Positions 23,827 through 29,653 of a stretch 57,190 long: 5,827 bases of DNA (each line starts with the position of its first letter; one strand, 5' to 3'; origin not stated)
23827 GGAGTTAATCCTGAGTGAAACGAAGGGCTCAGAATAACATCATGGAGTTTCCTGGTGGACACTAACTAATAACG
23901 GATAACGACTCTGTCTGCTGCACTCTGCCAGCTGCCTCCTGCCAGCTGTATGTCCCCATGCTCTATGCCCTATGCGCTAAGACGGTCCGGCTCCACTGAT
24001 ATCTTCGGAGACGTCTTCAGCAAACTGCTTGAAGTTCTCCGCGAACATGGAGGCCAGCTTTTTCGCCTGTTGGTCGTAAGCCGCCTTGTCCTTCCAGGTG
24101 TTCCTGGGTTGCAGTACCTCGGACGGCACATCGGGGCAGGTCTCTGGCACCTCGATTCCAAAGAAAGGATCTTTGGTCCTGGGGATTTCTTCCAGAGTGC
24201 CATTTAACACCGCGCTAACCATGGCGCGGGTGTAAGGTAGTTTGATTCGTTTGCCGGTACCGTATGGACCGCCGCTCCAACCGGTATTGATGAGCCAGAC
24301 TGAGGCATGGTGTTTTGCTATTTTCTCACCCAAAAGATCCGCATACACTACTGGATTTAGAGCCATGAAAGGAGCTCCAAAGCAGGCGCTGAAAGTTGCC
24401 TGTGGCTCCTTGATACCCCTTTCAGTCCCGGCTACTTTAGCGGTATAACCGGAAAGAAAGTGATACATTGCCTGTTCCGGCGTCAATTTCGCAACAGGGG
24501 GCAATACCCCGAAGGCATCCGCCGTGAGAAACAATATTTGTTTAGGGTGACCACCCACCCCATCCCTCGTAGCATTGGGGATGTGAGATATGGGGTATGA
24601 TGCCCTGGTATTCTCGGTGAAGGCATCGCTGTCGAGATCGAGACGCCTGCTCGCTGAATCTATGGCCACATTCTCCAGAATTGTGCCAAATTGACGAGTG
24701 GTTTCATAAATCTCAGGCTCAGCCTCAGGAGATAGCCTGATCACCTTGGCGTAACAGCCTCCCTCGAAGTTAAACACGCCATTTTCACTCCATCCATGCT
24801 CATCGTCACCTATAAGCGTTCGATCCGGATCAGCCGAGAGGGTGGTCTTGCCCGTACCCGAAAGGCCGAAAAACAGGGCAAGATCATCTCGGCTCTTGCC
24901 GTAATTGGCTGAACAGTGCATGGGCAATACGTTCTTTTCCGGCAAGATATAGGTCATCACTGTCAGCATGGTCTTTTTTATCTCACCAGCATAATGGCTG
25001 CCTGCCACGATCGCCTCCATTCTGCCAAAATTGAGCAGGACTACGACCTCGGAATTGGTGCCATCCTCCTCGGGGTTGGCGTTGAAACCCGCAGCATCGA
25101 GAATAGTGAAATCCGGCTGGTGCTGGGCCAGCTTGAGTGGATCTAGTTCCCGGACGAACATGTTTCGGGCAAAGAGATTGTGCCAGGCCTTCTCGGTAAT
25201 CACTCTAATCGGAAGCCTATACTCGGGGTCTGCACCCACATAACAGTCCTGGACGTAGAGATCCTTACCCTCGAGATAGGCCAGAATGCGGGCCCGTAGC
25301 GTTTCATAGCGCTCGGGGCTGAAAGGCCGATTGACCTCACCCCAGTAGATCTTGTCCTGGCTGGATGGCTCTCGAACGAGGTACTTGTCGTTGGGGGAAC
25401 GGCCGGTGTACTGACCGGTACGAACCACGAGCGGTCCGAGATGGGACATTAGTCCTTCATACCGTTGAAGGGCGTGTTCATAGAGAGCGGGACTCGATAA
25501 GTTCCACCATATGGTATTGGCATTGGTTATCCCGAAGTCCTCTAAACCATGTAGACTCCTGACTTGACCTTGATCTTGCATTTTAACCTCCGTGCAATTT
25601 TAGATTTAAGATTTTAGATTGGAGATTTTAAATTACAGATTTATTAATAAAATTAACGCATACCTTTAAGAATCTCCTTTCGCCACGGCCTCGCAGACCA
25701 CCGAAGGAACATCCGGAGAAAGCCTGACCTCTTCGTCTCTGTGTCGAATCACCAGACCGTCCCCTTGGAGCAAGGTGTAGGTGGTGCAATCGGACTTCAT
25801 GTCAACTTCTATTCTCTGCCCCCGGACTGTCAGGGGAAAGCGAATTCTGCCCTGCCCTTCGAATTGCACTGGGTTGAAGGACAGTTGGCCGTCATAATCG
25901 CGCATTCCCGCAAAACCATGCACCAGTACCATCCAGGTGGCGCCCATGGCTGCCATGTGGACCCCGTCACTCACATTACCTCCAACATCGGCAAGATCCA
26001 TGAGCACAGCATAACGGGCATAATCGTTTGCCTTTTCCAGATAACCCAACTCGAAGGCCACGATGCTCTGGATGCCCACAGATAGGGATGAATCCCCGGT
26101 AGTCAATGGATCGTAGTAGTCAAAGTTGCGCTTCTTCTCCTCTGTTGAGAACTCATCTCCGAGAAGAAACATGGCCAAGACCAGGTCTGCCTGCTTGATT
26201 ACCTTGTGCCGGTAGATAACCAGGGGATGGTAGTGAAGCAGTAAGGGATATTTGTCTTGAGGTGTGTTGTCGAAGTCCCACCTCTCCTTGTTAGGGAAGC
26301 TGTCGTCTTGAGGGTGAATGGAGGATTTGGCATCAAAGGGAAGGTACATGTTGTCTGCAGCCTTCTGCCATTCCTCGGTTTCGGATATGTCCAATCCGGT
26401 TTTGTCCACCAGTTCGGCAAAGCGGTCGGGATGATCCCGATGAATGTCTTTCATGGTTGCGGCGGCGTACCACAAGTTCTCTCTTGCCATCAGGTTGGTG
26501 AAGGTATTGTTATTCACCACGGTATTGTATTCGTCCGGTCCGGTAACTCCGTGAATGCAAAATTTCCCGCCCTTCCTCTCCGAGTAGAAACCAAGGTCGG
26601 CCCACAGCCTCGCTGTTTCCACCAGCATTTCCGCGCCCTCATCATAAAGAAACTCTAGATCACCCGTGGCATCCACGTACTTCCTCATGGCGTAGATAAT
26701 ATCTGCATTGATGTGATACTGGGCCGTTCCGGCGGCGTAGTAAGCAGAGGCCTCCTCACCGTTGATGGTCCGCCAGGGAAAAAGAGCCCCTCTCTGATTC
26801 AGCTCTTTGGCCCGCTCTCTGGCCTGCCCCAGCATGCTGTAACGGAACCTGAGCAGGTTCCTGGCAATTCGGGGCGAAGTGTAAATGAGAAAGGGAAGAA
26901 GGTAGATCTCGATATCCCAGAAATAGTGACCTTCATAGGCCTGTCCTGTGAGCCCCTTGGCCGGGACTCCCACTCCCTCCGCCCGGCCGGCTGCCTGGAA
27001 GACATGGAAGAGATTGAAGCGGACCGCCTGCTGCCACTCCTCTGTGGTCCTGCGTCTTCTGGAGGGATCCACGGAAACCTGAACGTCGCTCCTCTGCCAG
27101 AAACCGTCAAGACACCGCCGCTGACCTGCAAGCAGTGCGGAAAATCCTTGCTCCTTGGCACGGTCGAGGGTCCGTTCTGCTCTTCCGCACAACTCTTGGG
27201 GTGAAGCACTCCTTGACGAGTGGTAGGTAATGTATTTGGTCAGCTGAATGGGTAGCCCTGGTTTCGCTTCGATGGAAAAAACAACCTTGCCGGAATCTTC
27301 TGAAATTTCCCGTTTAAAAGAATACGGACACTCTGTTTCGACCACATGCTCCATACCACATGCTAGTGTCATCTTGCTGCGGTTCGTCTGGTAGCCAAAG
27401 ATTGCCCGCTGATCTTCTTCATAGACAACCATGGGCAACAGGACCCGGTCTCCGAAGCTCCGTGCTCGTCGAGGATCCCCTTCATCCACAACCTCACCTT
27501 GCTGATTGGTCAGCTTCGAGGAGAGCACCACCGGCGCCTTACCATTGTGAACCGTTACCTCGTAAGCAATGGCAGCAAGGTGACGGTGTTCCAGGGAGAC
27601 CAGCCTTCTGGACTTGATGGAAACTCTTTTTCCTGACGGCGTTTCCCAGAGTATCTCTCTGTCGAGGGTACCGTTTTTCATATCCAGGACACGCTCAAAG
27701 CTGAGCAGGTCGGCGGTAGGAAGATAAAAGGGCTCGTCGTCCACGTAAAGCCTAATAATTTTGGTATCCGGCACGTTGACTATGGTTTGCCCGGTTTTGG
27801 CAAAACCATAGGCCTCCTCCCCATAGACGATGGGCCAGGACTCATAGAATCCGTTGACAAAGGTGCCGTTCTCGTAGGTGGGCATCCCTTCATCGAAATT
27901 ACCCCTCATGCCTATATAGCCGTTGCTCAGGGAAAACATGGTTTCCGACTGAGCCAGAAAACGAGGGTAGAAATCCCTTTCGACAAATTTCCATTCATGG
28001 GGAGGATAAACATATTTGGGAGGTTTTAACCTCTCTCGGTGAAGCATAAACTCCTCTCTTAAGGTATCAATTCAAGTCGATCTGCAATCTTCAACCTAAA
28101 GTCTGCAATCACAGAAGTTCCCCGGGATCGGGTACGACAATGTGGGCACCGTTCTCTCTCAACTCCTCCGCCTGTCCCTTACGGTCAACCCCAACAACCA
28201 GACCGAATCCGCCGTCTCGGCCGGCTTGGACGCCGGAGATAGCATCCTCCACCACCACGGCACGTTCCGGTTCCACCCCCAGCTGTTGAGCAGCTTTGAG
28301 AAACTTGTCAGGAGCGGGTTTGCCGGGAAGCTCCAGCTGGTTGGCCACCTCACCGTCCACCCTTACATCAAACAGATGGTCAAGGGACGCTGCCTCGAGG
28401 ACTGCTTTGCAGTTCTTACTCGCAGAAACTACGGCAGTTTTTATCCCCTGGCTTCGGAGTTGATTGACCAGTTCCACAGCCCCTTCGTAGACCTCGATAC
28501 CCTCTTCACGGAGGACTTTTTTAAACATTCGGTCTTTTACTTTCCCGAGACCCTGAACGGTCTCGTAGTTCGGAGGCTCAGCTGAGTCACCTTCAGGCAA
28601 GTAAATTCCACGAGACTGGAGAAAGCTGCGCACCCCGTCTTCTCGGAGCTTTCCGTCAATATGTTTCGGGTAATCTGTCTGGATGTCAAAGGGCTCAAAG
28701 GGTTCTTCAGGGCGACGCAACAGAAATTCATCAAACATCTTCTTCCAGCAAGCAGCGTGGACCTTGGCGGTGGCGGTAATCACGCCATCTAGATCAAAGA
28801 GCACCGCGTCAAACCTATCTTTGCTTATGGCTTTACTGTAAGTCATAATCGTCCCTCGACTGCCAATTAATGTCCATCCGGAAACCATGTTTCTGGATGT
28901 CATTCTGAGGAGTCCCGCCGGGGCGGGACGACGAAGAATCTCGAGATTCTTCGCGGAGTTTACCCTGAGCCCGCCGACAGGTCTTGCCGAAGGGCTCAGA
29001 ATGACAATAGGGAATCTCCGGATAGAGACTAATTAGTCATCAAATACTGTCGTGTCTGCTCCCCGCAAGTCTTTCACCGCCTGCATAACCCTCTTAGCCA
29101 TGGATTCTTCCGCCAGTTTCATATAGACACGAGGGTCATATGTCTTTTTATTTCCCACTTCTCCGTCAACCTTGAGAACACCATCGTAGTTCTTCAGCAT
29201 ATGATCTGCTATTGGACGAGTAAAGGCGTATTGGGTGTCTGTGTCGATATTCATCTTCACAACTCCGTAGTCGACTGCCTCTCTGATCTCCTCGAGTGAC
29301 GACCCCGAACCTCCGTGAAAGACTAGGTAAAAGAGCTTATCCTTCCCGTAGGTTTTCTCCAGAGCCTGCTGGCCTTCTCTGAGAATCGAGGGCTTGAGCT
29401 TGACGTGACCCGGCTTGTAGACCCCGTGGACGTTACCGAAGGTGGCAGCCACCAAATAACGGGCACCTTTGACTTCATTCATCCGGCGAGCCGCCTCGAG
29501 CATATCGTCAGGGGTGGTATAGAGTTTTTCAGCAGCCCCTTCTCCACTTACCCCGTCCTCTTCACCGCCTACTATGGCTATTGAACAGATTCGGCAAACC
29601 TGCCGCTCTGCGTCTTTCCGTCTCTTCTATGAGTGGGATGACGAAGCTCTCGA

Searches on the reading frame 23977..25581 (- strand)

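Call 7: search_protein_families(library=ncbifam, max_evalue=1e-10, proteins=[window:23977-25581:-])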
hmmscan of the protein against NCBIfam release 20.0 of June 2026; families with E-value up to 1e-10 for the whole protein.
window:23977-25581:- (534 aa): 6 families
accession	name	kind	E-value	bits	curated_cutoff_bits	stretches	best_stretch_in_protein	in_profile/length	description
NF006820.0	PRK09344.1-2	subfamily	1.4e-254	845.7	636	1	12-533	8-526/529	phosphoenolpyruvate carboxykinase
NF006822.0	PRK09344.1-4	equivalog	3.7e-233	774.9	806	1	1-533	1-530/537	phosphoenolpyruvate carboxykinase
TIGR00224.1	pckA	equivalog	6.9e-215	714.9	590.05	1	11-533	8-530/532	phosphoenolpyruvate carboxykinase (ATP)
NF006819.0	PRK09344.1-1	subfamily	2.1e-195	650.7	745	1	11-533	9-536/538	phosphoenolpyruvate carboxykinase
NF006823.0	PRK09344.1-5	equivalog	1e-191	638.1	815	1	21-534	5-512/513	phosphoenolpyruvate carboxykinase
NF006821.0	PRK09344.1-3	subfamily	1.3e-136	456.3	369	1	19-525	16-515/525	phosphoenolpyruvate carboxykinase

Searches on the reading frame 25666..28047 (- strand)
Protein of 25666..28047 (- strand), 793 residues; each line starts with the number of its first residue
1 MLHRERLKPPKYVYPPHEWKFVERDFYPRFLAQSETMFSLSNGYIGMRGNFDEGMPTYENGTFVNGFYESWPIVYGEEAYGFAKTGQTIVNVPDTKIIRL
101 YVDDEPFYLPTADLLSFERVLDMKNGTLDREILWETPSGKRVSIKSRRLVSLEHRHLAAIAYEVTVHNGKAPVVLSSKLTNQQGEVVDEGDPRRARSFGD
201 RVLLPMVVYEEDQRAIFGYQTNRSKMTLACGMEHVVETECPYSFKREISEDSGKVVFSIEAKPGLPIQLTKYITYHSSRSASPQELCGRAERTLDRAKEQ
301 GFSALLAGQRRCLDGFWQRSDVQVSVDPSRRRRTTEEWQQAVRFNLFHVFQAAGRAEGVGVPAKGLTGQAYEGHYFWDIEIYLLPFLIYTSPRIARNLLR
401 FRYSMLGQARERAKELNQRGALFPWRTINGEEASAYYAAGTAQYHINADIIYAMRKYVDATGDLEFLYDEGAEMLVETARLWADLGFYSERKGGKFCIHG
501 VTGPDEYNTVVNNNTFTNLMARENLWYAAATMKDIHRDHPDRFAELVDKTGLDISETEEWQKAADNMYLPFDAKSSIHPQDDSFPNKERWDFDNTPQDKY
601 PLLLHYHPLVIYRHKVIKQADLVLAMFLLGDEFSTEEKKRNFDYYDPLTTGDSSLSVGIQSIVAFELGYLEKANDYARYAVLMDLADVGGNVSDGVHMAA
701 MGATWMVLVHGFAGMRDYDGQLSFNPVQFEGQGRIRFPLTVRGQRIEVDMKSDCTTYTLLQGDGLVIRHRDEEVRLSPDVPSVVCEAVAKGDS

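Call 7: search_protein_families(library=ncbifam, max_evalue=1e-10, proteins=[window:25666-28047:-])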
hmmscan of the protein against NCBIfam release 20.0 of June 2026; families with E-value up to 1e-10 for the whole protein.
window:25666-28047:- (793 aa): 2 families
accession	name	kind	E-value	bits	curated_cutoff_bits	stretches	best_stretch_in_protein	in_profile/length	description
NF010380.0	PRK13807.1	domain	6.4e-147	490.8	838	1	17-777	8-749/756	family 65 glycosyl hydrolase domain-containing protein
NF053734.1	KJHdlse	equivalog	1.1e-45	156.2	800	1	279-549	243-504/668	kojibiose hydrolase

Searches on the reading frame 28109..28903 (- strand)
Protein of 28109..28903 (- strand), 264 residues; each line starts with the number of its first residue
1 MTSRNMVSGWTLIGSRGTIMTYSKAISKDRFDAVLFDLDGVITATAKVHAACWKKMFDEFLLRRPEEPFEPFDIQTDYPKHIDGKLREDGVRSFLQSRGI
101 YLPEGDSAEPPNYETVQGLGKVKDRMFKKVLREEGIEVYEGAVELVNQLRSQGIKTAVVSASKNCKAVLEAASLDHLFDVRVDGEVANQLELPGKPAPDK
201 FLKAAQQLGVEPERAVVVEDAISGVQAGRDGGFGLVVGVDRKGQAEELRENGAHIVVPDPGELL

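Call 3: search_protein_families(library=pfam, proteins=[window:28109-28903:-])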
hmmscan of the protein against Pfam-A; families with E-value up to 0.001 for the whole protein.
window:28109-28903:- (264 aa): 5 families
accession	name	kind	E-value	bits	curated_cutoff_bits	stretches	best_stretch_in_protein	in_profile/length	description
PF00702.32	Hydrolase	-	2e-27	97.3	26.4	1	32-232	2-191/191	haloacid dehalogenase-like hydrolase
PF13419.12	HAD_2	-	5.1e-21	76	23.8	1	34-232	1-172/178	Haloacid dehalogenase-like hydrolase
PF12710.13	HAD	-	9.2e-05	23.4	27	1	123-216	69-176/189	haloacid dehalogenase-like hydrolase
PF13242.12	Hydrolase_like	-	0.00065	20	22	0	194-258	3-70/75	HAD-hyrolase-like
PF13344.12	Hydrolase_6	-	0.00099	19.6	27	0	135-166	12-43/101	Haloacid dehalogenase-like hydrolase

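Call 4: search_protein_families(library=ncbifam, proteins=[window:28109-28903:-])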
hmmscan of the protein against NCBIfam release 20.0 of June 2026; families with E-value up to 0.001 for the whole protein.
window:28109-28903:- (264 aa): 30 families (the best 25 are shown)
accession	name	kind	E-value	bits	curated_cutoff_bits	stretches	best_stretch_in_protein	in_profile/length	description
TIGR02009.1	PGMB-YQAB-SF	subfamily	4e-52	177.1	153.35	1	32-236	2-185/186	beta-phosphoglucomutase family hydrolase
TIGR01990.1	bPGM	equivalog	1.3e-33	116.6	189.4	1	32-237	2-184/187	beta-phosphoglucomutase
NF053653.1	InDiPhoBT2121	equivalog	1.7e-20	73.5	245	2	114-259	66-207/216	inorganic diphosphatase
TIGR01454.1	AHBA_synth_RP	hypoth_equivalog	1.5e-18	67.2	246.65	1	134-264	72-200/205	AHBA synthesis associated protein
TIGR01509.1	HAD-SF-IA-v3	subfamily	1.9e-16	60.6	29.4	1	131-237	59-153/154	HAD-IA family hydrolase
NF008610.0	PRK11587.1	equivalog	4.4e-15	55.6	282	1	133-247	79-189/219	sugar phosphatase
NF009804.0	PRK13288.1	equivalog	3.7e-14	52.7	218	1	125-232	70-175/215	pyrophosphatase PpaX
NF008000.0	PRK10725.1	equivalog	4.5e-14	53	215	1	159-235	110-182/188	fructose-1-phosphate/6-phosphogluconate phosphatase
NF046057.1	bifunc_MtlD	equivalog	7e-14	51.2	800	1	121-237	76-190/683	bifunctional mannitol-1-phosphate dehydrogenase/phosphatase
NF008087.0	PRK10826.1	equivalog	4.1e-13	49.5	191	1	122-230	79-183/222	hexitol phosphatase HxpB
NF009695.0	PRK13222.1-2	equivalog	3.3e-12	46.4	225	1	30-236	5-191/226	phosphoglycolate phosphatase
TIGR01449.2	PGP_bact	equivalog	1.4e-11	44.3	180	1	112-237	61-183/213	phosphoglycolate phosphatase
TIGR02253.1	CTE7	subfamily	2.9e-11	43.6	169.75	1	33-263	4-220/221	TIGR02253 family HAD-type hydrolase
TIGR03351.1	PhnX-like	hypoth_equivalog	2.9e-10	40.5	218.9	1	115-257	65-209/220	phosphonatase-like hydrolase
TIGR01548.1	HAD-SF-IA-hyp1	hypoth_equivalog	5.9e-09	35.7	140.2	1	143-229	112-195/197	TIGR01548 family HAD-type hydrolase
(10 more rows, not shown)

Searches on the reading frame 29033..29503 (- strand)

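Call 3: search_protein_families(library=pfam, proteins=[window:29033-29503:-])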
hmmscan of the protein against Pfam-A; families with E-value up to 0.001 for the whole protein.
window:29033-29503:- (156 aa): 1 family
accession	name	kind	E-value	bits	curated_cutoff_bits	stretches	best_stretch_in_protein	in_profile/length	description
PF01116.26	F_bP_aldolase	-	1.3e-31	110.6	25.5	1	12-149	165-275/277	Fructose-bisphosphate aldolase class-II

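Call 4: search_protein_families(library=ncbifam, proteins=[window:29033-29503:-])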
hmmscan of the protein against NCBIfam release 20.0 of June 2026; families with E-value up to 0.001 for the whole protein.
window:29033-29503:- (156 aa): 19 families
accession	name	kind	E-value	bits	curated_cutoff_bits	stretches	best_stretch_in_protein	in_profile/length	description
NF006628.0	PRK09197.1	equivalog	1.6e-61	208.2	297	1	3-152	203-357/359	class II fructose-bisphosphate aldolase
TIGR01520.1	FruBisAldo_II_A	equivalog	1.5e-57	195.3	347.7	1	13-151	211-356/357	class II fructose-bisphosphate aldolase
TIGR00167.1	cbbA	subfamily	2.1e-35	122.5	215.6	1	5-150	165-288/290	ketose-bisphosphate aldolase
TIGR01859.1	fruc_bis_ald_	equivalog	5.8e-18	65.6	343.05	1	7-146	160-276/282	class II fructose-1,6-bisphosphate aldolase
NF041368.1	Fbpase2_Halo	equivalog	2e-15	56.6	500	1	17-123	185-288/333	class II fructose-bisphosphate aldolase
NF005590.0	PRK07315.1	equivalog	5.4e-15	55.5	443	1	3-143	157-284/293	class II fructose-bisphosphate aldolase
TIGR01858.1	tag_bisphos_ald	equivalog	2.9e-11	43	443.55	1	4-144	157-274/282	tagatose bisphosphate family class II aldolase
NF009497.0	PRK12857.1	equivalog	5.3e-11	42.3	423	1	5-107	160-252/284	class II fructose-1,6-bisphosphate aldolase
NF006626.0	PRK09195.1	subfamily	2.4e-10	40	384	1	19-145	173-277/284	tagatose-bisphosphate aldolase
NF009374.0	PRK12737.1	subfamily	3.8e-10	39.3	383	1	19-144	173-276/284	tagatose-bisphosphate aldolase subunit GatY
NF006376.0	PRK08610.1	equivalog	5.5e-10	39.4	527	1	18-146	173-279/286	class II fructose-bisphosphate aldolase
NF006042.0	PRK08185.1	subfamily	8.3e-10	38.4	405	1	18-105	170-250/287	hypothetical protein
NF005288.0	PRK06806.1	equivalog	1.4e-08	34.3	396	1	18-101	170-244/281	class II fructose-bisphosphate aldolase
NF005943.0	PRK07998.1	equivalog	1.9e-08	34.2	364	1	17-109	169-251/283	class II aldolase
NF005823.0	PRK07709.1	equivalog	5.5e-08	32.9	545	1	18-140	173-273/285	class II fructose-bisphosphate aldolase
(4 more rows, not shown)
